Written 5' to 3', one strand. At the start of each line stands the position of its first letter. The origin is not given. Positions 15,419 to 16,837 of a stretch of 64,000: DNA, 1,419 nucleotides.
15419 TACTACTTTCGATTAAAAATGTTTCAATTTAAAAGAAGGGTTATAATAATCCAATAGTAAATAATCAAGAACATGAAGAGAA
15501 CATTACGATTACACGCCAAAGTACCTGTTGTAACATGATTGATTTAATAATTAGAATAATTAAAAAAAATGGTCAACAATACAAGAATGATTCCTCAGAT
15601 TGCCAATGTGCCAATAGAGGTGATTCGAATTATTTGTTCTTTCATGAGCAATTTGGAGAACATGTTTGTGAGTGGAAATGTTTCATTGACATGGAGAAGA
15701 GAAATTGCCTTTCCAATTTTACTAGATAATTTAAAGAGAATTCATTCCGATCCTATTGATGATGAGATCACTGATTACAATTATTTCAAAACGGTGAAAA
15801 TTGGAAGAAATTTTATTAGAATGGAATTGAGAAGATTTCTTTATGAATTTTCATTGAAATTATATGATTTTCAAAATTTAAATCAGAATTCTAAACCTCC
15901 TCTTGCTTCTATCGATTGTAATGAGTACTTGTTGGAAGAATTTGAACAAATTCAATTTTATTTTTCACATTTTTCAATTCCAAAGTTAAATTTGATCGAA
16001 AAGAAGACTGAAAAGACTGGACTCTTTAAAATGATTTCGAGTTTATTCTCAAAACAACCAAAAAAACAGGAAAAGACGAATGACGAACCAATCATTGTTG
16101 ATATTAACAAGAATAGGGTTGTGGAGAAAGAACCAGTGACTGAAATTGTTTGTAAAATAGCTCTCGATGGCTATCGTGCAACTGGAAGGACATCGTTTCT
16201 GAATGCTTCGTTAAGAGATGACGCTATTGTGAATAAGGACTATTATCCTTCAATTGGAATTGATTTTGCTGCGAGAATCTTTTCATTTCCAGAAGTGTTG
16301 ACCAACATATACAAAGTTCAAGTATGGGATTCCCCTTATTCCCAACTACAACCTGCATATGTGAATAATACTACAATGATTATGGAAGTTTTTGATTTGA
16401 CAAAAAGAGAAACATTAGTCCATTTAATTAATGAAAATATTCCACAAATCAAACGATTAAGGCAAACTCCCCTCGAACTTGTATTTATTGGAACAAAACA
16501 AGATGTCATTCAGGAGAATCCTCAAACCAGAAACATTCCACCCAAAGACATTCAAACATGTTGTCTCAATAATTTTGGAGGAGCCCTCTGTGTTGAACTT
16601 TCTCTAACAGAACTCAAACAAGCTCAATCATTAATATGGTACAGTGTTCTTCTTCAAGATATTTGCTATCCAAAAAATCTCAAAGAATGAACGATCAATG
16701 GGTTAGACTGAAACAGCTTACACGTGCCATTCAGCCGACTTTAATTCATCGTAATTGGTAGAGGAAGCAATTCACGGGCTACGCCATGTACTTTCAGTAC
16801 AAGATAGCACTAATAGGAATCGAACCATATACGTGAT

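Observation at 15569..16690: F-box-like N-terminus fused to a Rab-like pseudo-GTPase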

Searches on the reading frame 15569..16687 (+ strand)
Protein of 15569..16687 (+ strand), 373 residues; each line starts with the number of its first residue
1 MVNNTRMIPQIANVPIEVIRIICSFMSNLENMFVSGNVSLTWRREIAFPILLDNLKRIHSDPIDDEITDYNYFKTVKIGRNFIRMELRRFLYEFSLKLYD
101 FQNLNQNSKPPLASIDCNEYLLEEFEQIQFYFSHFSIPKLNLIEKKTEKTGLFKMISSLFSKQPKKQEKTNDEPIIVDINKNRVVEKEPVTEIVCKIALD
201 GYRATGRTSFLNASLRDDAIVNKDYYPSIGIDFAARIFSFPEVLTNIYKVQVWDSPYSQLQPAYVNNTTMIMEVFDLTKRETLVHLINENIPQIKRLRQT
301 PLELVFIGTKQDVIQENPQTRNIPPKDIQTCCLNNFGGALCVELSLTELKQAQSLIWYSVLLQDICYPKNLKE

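Call 4: search_protein_families(library=pfam, proteins=[window:15569-16687:+], max_evalue=10)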
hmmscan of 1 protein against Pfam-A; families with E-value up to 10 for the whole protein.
window:15569-16687:+ (373 aa): 3 families
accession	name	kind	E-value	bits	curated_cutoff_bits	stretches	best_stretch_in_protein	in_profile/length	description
PF00071.28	Ras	-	1.2e-10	41.7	21.6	1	196-328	1-127/162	Ras family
PF08477.19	Roc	-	8.2e-06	26.5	27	1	196-312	1-119/119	Ras of Complex, Roc, domain of DAPkinase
PF18349.7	PAZ_4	-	0.025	15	25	1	281-316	1-36/93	PAZ domain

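Call 5: search_solved_structures(query=window:15569-16687:+, max_evalue=10, show_alignments=3)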
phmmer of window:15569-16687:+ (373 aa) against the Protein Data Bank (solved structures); distinct sequences matched with E-value up to 10: 102 (the best 60 are shown).
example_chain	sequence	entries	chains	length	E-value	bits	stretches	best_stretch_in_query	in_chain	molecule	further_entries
3tso_A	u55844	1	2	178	1.3e-06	31.1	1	193-348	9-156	Ras-related protein Rab-25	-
2oil_A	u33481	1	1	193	1.4e-06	30.9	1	193-348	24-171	Ras-related protein Rab-25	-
9ayr_C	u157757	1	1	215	3.6e-06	29.6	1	196-317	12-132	GTP-binding protein YPT6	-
2y8e_A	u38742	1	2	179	3.7e-06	29.5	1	196-316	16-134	RAB-PROTEIN 6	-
2e9s_A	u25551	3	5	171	2.9e-05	26.6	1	196-316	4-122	Ras-related protein Rab-6B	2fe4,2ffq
8ij9_A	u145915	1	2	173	2.9e-05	26.6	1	196-316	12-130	Ras-related protein Rab-6B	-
2gil_A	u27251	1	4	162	4.3e-05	26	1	196-316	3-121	Ras-related protein Rab-6A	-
2il1_A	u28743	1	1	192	6.2e-05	25.5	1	195-325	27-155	Rab12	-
3cwz_A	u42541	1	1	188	6.3e-05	25.5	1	196-316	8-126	Ras-related protein Rab-6A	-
8vh4_B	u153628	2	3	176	6.3e-05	25.5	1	195-325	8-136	Ras-related protein Rab-12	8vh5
5lef_A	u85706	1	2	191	6.4e-05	25.5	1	196-316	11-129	Ras-related protein Rab-6A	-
1d5c_A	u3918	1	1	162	6.4e-05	25.4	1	196-313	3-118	RAB6 GTPASE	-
3bbp_A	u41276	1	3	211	6.8e-05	25.4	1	196-316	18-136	Ras-related protein Rab-6A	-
1ek0_A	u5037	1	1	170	9e-05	25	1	195-320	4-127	PROTEIN (GTP-BINDING PROTEIN YPT51)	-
6sq2_A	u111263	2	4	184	0.00031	23.2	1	194-316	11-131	Ras-related protein Rab-8A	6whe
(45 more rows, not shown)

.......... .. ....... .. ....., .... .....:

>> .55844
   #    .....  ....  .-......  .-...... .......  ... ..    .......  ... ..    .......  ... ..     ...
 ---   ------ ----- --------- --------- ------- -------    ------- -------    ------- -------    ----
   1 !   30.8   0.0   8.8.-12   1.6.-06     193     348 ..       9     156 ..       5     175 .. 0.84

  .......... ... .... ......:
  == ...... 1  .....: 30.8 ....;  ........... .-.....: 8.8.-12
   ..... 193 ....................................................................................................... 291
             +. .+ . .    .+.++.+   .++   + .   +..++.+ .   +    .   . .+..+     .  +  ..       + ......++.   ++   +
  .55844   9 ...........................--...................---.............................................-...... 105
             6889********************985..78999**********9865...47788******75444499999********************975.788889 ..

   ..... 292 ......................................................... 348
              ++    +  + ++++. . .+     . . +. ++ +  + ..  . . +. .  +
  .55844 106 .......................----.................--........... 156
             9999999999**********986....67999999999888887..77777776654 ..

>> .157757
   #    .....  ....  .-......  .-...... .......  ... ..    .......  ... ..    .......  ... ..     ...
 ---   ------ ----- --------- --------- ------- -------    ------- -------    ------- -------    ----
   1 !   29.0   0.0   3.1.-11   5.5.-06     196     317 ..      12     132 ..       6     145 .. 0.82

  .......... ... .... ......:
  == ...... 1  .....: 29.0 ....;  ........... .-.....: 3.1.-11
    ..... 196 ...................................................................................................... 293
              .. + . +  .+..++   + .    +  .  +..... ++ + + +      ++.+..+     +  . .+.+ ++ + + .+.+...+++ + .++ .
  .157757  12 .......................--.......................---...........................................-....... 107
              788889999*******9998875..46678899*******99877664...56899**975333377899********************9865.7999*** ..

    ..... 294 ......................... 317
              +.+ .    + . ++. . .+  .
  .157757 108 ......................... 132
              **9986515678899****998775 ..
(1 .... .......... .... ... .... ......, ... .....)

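Call 6: search_protein_families(library=ncbifam, proteins=[window:15569-16687:+], max_evalue=10)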
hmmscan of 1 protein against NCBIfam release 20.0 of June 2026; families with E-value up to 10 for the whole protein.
window:15569-16687:+ (373 aa): 1 family
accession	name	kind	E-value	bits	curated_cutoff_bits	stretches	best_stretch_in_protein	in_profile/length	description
TIGR00231.1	small_GTP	domain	0.00032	20.5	42.5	1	196-322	5-134/164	GTP-binding protein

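Call 7: find_encoding_contigs(protein=window:15569-16687:+, flank=5000, max_places=4)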
Protein window:15569-16687:+ (373 aa): no gene with exactly this product is on record in the collection.

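Call 8: find_homologous_proteins(query=window:15569-16687:+, max_evalue=0.001)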
Query window:15569-16687:+ (373 aa): 1 proteins with E <= 0.001 among 1386 candidates.
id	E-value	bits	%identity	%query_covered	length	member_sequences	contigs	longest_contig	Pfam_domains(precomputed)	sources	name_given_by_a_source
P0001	4.4e-247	837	100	100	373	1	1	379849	PF08477.20,PF00071.29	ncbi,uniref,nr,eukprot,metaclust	ncbi:predicted protein [Naegleria gruberi]|uniref:Predicted protein n=1 Tax=Naegleria gruberi TaxID=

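Call 21: search_protein_representatives(protein=window:15569-16687:+)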
Query: 373 residues. Proteins with E-value up to 0.001 (for the whole library): 168; up to 1e-10: 11; up to 1e-30: 1. The best 150 are listed.
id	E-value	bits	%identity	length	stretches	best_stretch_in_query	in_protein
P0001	1.4e-247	836.8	100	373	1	1-373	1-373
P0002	1.8e-24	103.0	31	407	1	13-364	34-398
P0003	3.3e-21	92.2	30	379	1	13-366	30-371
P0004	6.9e-19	84.6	27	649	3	172-313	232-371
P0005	8.3e-19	84.3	27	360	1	13-363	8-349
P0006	2.8e-17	79.3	26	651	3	189-317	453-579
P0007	2.2e-16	76.4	28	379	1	14-367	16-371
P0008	4.6e-15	72.0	27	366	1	38-372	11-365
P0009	4.3e-13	65.6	25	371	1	8-363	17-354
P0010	3.6e-12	62.5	30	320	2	196-361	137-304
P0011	1.7e-11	60.3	26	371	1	13-362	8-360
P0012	1.3e-10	57.3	33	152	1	224-364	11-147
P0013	1.7e-10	57.0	29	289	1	136-363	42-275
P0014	1.8e-10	56.9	25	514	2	186-317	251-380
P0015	2.8e-08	49.7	29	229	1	193-364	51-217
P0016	2.5e-07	46.6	29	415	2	68-372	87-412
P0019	5.8e-07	45.4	25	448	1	186-362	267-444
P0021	7.0e-07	45.1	27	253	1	192-363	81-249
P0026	1.4e-06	44.1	23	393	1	11-363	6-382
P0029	1.9e-06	43.7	29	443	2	190-314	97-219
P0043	1.4e-05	40.8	27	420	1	176-318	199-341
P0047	2.3e-05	40.1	28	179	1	14-142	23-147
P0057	4.5e-05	39.2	28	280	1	194-331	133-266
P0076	1.0e-04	38.0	30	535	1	192-314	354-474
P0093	1.8e-04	37.2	24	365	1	12-352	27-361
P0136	5.6e-04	35.6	31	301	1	194-321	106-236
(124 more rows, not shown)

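Call 23: search_protein_families(library=pfam, proteins=[P0002, P0003, P0005, P0007, P0009, P0011, P0016, P0026, P0093, P0047], max_evalue=1)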
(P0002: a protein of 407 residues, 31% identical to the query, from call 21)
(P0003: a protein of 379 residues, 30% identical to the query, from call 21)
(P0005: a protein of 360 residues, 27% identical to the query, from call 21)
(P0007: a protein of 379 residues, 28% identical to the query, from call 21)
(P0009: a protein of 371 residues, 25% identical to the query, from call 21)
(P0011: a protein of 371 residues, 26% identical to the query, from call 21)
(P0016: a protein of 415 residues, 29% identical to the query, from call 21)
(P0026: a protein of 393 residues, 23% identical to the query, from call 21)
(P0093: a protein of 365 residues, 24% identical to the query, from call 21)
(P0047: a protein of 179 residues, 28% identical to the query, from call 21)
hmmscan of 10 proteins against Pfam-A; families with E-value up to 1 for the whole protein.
P0002 (407 aa): 9 families
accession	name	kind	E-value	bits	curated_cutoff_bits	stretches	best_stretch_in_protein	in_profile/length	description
PF00071.28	Ras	-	2.9e-21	76.2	21.6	1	238-379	3-142/162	Ras family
PF08477.19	Roc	-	9.3e-17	61.8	27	1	240-350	5-119/119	Ras of Complex, Roc, domain of DAPkinase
PF00025.27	Arf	-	4.6e-06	26.7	22.3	1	235-357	15-133/174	ADP-ribosylation factor family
PF12937.12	F-box-like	-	1.5e-05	25.1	24.3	1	32-65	1-33/47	F-box-like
PF00646.38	F-box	-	4.5e-05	23.6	20.5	1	32-65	1-33/43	F-box domain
PF08694.16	UFC1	-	0.0042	17.2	25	1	71-166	26-113/155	Ubiquitin-fold modifier-conjugating enzyme 1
PF06547.17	DUF1117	-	0.024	15.6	25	1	169-219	46-96/113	Protein of unknown function (DUF1117)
PF07693.20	KAP_NTPase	-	0.024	14.3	20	1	239-261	25-47/293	KAP family P-loop domain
PF15966.10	F-box_4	-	0.046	14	32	1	30-65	3-37/116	F-box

P0003 (379 aa): 2 families
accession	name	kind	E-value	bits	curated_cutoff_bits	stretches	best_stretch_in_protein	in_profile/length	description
PF00071.28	Ras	-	1.9e-10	41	21.6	1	198-352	1-144/162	Ras family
PF00646.38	F-box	-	0.00037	20.7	20.5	1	28-61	1-33/43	F-box domain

P0005 (360 aa): 6 families
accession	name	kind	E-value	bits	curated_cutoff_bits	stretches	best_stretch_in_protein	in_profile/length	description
PF00071.28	Ras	-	1.1e-22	80.8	21.6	1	182-331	1-142/162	Ras family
PF08477.19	Roc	-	1.2e-14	55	27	1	182-302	1-119/119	Ras of Complex, Roc, domain of DAPkinase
PF00025.27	Arf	-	1.8e-08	34.5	22.3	1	179-317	13-140/174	ADP-ribosylation factor family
PF00646.38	F-box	-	8.1e-07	29.2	20.5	1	7-41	2-35/43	F-box domain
PF12937.12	F-box-like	-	1e-05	25.7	24.3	1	6-40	1-34/47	F-box-like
PF01926.29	MMR_HSR1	-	0.063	13.8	21.9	1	187-284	6-100/113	50S ribosome-binding GTPase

P0007 (379 aa): 10 families
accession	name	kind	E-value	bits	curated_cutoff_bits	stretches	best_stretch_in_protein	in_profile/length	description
PF00071.28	Ras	-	7.1e-21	74.9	21.6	1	202-339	1-133/162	Ras family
PF08477.19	Roc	-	2.1e-20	73.6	27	1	202-321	1-119/119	Ras of Complex, Roc, domain of DAPkinase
PF00025.27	Arf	-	2.3e-10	40.7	22.3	1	202-352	16-156/174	ADP-ribosylation factor family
PF00646.38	F-box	-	2.6e-07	30.7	20.5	1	16-48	4-35/43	F-box domain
PF04670.18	Gtr1_RagA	-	1.4e-06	28.4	22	1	202-327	1-128/232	Gtr1/RagA G protein conserved region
PF12937.12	F-box-like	-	1.8e-05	24.8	24.3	1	14-48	2-35/47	F-box-like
PF09439.16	SRPRB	-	0.021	14.6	25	1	202-292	5-87/178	Signal recognition particle receptor beta subunit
PF19993.5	DO-GTPase2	-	0.046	13.8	27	1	274-341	116-193/226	Double-GTPase 2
PF25191.1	DUF7832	-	0.073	13.7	27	1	45-102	36-90/115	Domain of unknown function (DUF7832)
PF07411.17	DUF1508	-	0.21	12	22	1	286-313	20-46/48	Domain of unknown function (DUF1508)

P0009 (371 aa): 4 families
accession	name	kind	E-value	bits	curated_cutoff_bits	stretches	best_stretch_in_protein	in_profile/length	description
PF00071.28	Ras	-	6.8e-13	49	21.6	1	193-347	1-153/162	Ras family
PF00646.38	F-box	-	4.1e-06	26.9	20.5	1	22-58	3-38/43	F-box domain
PF08477.19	Roc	-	0.023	15.4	27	1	193-305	1-119/119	Ras of Complex, Roc, domain of DAPkinase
PF12937.12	F-box-like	-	0.066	13.4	24.3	1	22-53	3-33/47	F-box-like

P0011 (371 aa): 6 families
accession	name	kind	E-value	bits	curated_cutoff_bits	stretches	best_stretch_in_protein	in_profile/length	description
PF00071.28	Ras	-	1.2e-23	84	21.6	1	193-345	1-144/162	Ras family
PF08477.19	Roc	-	1.4e-13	51.6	27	1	193-314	1-119/119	Ras of Complex, Roc, domain of DAPkinase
PF00025.27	Arf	-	3.2e-06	27.2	22.3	1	191-320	14-132/174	ADP-ribosylation factor family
PF00646.38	F-box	-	2.8e-05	24.3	20.5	1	9-39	4-33/43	F-box domain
PF12937.12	F-box-like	-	0.00013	22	24.3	1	8-39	3-33/47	F-box-like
PF07693.20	KAP_NTPase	-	0.0041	16.9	20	1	192-211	21-40/293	KAP family P-loop domain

P0016 (415 aa): 6 families
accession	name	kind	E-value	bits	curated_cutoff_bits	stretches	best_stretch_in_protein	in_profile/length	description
PF00071.28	Ras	-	1.9e-29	102.8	21.6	1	243-390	4-146/162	Ras family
PF08477.19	Roc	-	9.4e-21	74.7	27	1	241-357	2-119/119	Ras of Complex, Roc, domain of DAPkinase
PF00025.27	Arf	-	8.3e-08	32.3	22.3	1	236-387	12-156/174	ADP-ribosylation factor family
PF12937.12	F-box-like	-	1.3e-06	28.5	24.3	1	11-45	2-35/47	F-box-like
PF00646.38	F-box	-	1.4e-06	28.4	20.5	1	12-45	3-35/43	F-box domain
PF04670.18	Gtr1_RagA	-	0.00027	20.9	22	1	244-370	5-134/232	Gtr1/RagA G protein conserved region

P0026 (393 aa): 4 families
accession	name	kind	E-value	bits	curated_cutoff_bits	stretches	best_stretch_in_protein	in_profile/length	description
PF00071.28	Ras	-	3e-12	46.9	21.6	1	200-364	1-142/162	Ras family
PF08477.19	Roc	-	1.7e-06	28.7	27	1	200-319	1-109/119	Ras of Complex, Roc, domain of DAPkinase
PF00646.38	F-box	-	7.4e-05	23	20.5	1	6-44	1-38/43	F-box domain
PF12937.12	F-box-like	-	0.11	12.7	24.3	1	6-39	1-33/47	F-box-like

P0093 (365 aa): 6 families
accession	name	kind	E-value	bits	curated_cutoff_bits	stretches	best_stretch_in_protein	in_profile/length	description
PF00071.28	Ras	-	1.2e-11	44.8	21.6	1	276-356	68-144/162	Ras family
PF00646.38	F-box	-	3.6e-05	23.9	20.5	1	26-64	1-38/43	F-box domain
PF00025.27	Arf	-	0.0096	15.8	22.3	1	274-355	76-156/174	ADP-ribosylation factor family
PF12937.12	F-box-like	-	0.031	14.5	24.3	1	26-59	1-33/47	F-box-like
PF16953.11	PRORP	-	0.085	12.9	39.1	1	291-346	79-134/242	Protein-only RNase P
PF08477.19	Roc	-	0.22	12.2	27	0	211-237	2-28/119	Ras of Complex, Roc, domain of DAPkinase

P0047 (179 aa): 2 families
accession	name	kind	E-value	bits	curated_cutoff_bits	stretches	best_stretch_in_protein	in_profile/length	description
PF00646.38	F-box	-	8.7e-05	22.7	20.5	1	23-52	4-32/43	F-box domain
PF12937.12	F-box-like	-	0.014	15.6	24.3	1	23-53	4-33/47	F-box-like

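Call 24: list_cluster_members(proteins=[P0002, P0003, P0005, P0007, P0008, P0009, P0011, P0016, P0026, P0093])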
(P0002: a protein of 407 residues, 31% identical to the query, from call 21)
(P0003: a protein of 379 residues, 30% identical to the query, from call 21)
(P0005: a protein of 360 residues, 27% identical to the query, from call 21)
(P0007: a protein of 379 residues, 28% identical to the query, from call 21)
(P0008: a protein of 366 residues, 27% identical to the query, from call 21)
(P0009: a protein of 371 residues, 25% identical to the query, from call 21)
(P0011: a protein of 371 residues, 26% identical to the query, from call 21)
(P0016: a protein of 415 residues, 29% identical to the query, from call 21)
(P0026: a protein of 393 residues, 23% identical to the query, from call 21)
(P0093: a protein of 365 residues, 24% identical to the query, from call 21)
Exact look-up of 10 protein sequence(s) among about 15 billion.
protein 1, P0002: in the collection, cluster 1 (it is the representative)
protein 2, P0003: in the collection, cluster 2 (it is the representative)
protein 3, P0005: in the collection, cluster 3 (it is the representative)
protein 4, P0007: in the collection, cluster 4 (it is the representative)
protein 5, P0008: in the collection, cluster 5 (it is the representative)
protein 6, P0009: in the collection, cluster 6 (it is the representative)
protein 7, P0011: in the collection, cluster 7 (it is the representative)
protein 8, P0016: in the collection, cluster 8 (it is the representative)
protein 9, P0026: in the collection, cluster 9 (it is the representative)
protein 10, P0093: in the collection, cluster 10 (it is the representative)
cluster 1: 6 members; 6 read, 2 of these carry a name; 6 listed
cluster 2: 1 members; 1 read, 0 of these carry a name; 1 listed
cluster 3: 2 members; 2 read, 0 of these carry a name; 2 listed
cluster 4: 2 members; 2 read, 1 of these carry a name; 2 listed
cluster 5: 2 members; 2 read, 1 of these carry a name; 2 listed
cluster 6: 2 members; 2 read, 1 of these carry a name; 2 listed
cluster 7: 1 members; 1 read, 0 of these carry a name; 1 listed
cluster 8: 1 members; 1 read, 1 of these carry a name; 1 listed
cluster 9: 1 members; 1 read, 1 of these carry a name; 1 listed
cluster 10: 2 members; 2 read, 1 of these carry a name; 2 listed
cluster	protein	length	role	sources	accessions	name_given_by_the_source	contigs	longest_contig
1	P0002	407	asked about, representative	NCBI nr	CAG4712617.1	unnamed protein product [Naegleria fowleri]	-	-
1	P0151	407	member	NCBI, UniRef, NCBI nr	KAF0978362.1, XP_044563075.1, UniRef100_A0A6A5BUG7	hypothetical protein FDP41_002877 [Naegleria fowleri] | F-box domain-containing protein n=1 Tax=Naegleria fowleri TaxID=5763 ... | uncharacterized protein FDP41_002877 [Naegleria fowleri]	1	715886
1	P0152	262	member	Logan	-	-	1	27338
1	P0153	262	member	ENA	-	-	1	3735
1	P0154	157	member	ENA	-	-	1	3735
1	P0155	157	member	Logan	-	-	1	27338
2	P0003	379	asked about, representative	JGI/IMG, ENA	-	-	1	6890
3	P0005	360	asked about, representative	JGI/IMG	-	-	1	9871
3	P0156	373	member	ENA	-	-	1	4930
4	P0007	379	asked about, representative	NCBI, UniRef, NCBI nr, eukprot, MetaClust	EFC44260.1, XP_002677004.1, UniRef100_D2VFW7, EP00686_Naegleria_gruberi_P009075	rab family small GTPase [Naegleria gruberi] | Rab family small GTPase n=1 Tax=Naegleria gruberi TaxID=5762 RepID=D2VFW7_NAEGR | XP_002677004.1 rab family small GTPase [Naegleria gruberi strain NEG-M]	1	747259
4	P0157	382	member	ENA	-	-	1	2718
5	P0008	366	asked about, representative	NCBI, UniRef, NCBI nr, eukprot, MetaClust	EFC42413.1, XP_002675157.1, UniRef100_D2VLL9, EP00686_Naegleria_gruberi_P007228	small GTPase [Naegleria gruberi] | Small GTPase n=1 Tax=Naegleria gruberi TaxID=5762 RepID=D2VLL9_NAEGR | XP_002675157.1 small GTPase [Naegleria gruberi]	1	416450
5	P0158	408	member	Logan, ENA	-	-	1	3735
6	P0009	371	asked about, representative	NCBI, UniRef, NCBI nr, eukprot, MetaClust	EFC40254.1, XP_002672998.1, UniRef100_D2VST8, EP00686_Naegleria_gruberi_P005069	rab family member [Naegleria gruberi] | Rab family member n=1 Tax=Naegleria gruberi TaxID=5762 RepID=D2VST8_NAEGR | XP_002672998.1 rab family member [Naegleria gruberi strain NEG-M]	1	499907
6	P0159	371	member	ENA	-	-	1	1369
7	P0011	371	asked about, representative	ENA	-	-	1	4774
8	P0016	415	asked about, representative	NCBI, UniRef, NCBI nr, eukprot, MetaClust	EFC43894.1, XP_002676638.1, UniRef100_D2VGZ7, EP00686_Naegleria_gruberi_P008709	rab family small GTPase [Naegleria gruberi] | Rab family small GTPase n=1 Tax=Naegleria gruberi TaxID=5762 RepID=D2VGZ7_NAEGR | XP_002676638.1 rab family small GTPase [Naegleria gruberi strain NEG-M]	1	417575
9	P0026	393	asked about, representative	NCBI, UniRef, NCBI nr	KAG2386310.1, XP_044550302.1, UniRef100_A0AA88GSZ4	hypothetical protein C9374_002756 [Naegleria lovaniensis] | F-box domain-containing protein n=1 Tax=Naegleria lovaniensis TaxID=51637 ... | uncharacterized protein C9374_002756 [Naegleria lovaniensis]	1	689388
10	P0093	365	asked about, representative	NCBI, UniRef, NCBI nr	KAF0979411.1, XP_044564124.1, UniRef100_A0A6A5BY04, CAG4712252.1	hypothetical protein FDP41_001754 [Naegleria fowleri] | F-box domain-containing protein n=1 Tax=Naegleria fowleri TaxID=5763 ... | uncharacterized protein FDP41_001754 [Naegleria fowleri]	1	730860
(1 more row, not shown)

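Call 27: find_homologous_proteins(query=A1, max_evalue=0.001)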
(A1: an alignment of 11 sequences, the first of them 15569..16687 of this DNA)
Query A1 (11 sequences) (373 aa, profile of the alignment): 3 proteins with E <= 0.001 among 4315 candidates.
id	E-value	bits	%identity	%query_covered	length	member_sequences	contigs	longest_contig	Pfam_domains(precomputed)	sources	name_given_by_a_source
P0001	7.0e-107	376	100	100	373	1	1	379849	PF08477.20,PF00071.29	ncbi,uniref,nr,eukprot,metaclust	ncbi:predicted protein [Naegleria gruberi]|uniref:Predicted protein n=1 Tax=Naegleria gruberi TaxID=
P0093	4.8e-103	363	24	91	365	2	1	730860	PF00071.29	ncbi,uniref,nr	ncbi:hypothetical protein FDP41_001754 [Naegleria fowleri]|uniref:F-box domain-containing protein n=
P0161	5.8e-89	317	21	95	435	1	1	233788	PF00071.29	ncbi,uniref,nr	ncbi:hypothetical protein C9374_011745 [Naegleria lovaniensis]|uniref:Ras family small GTPase n=1 Ta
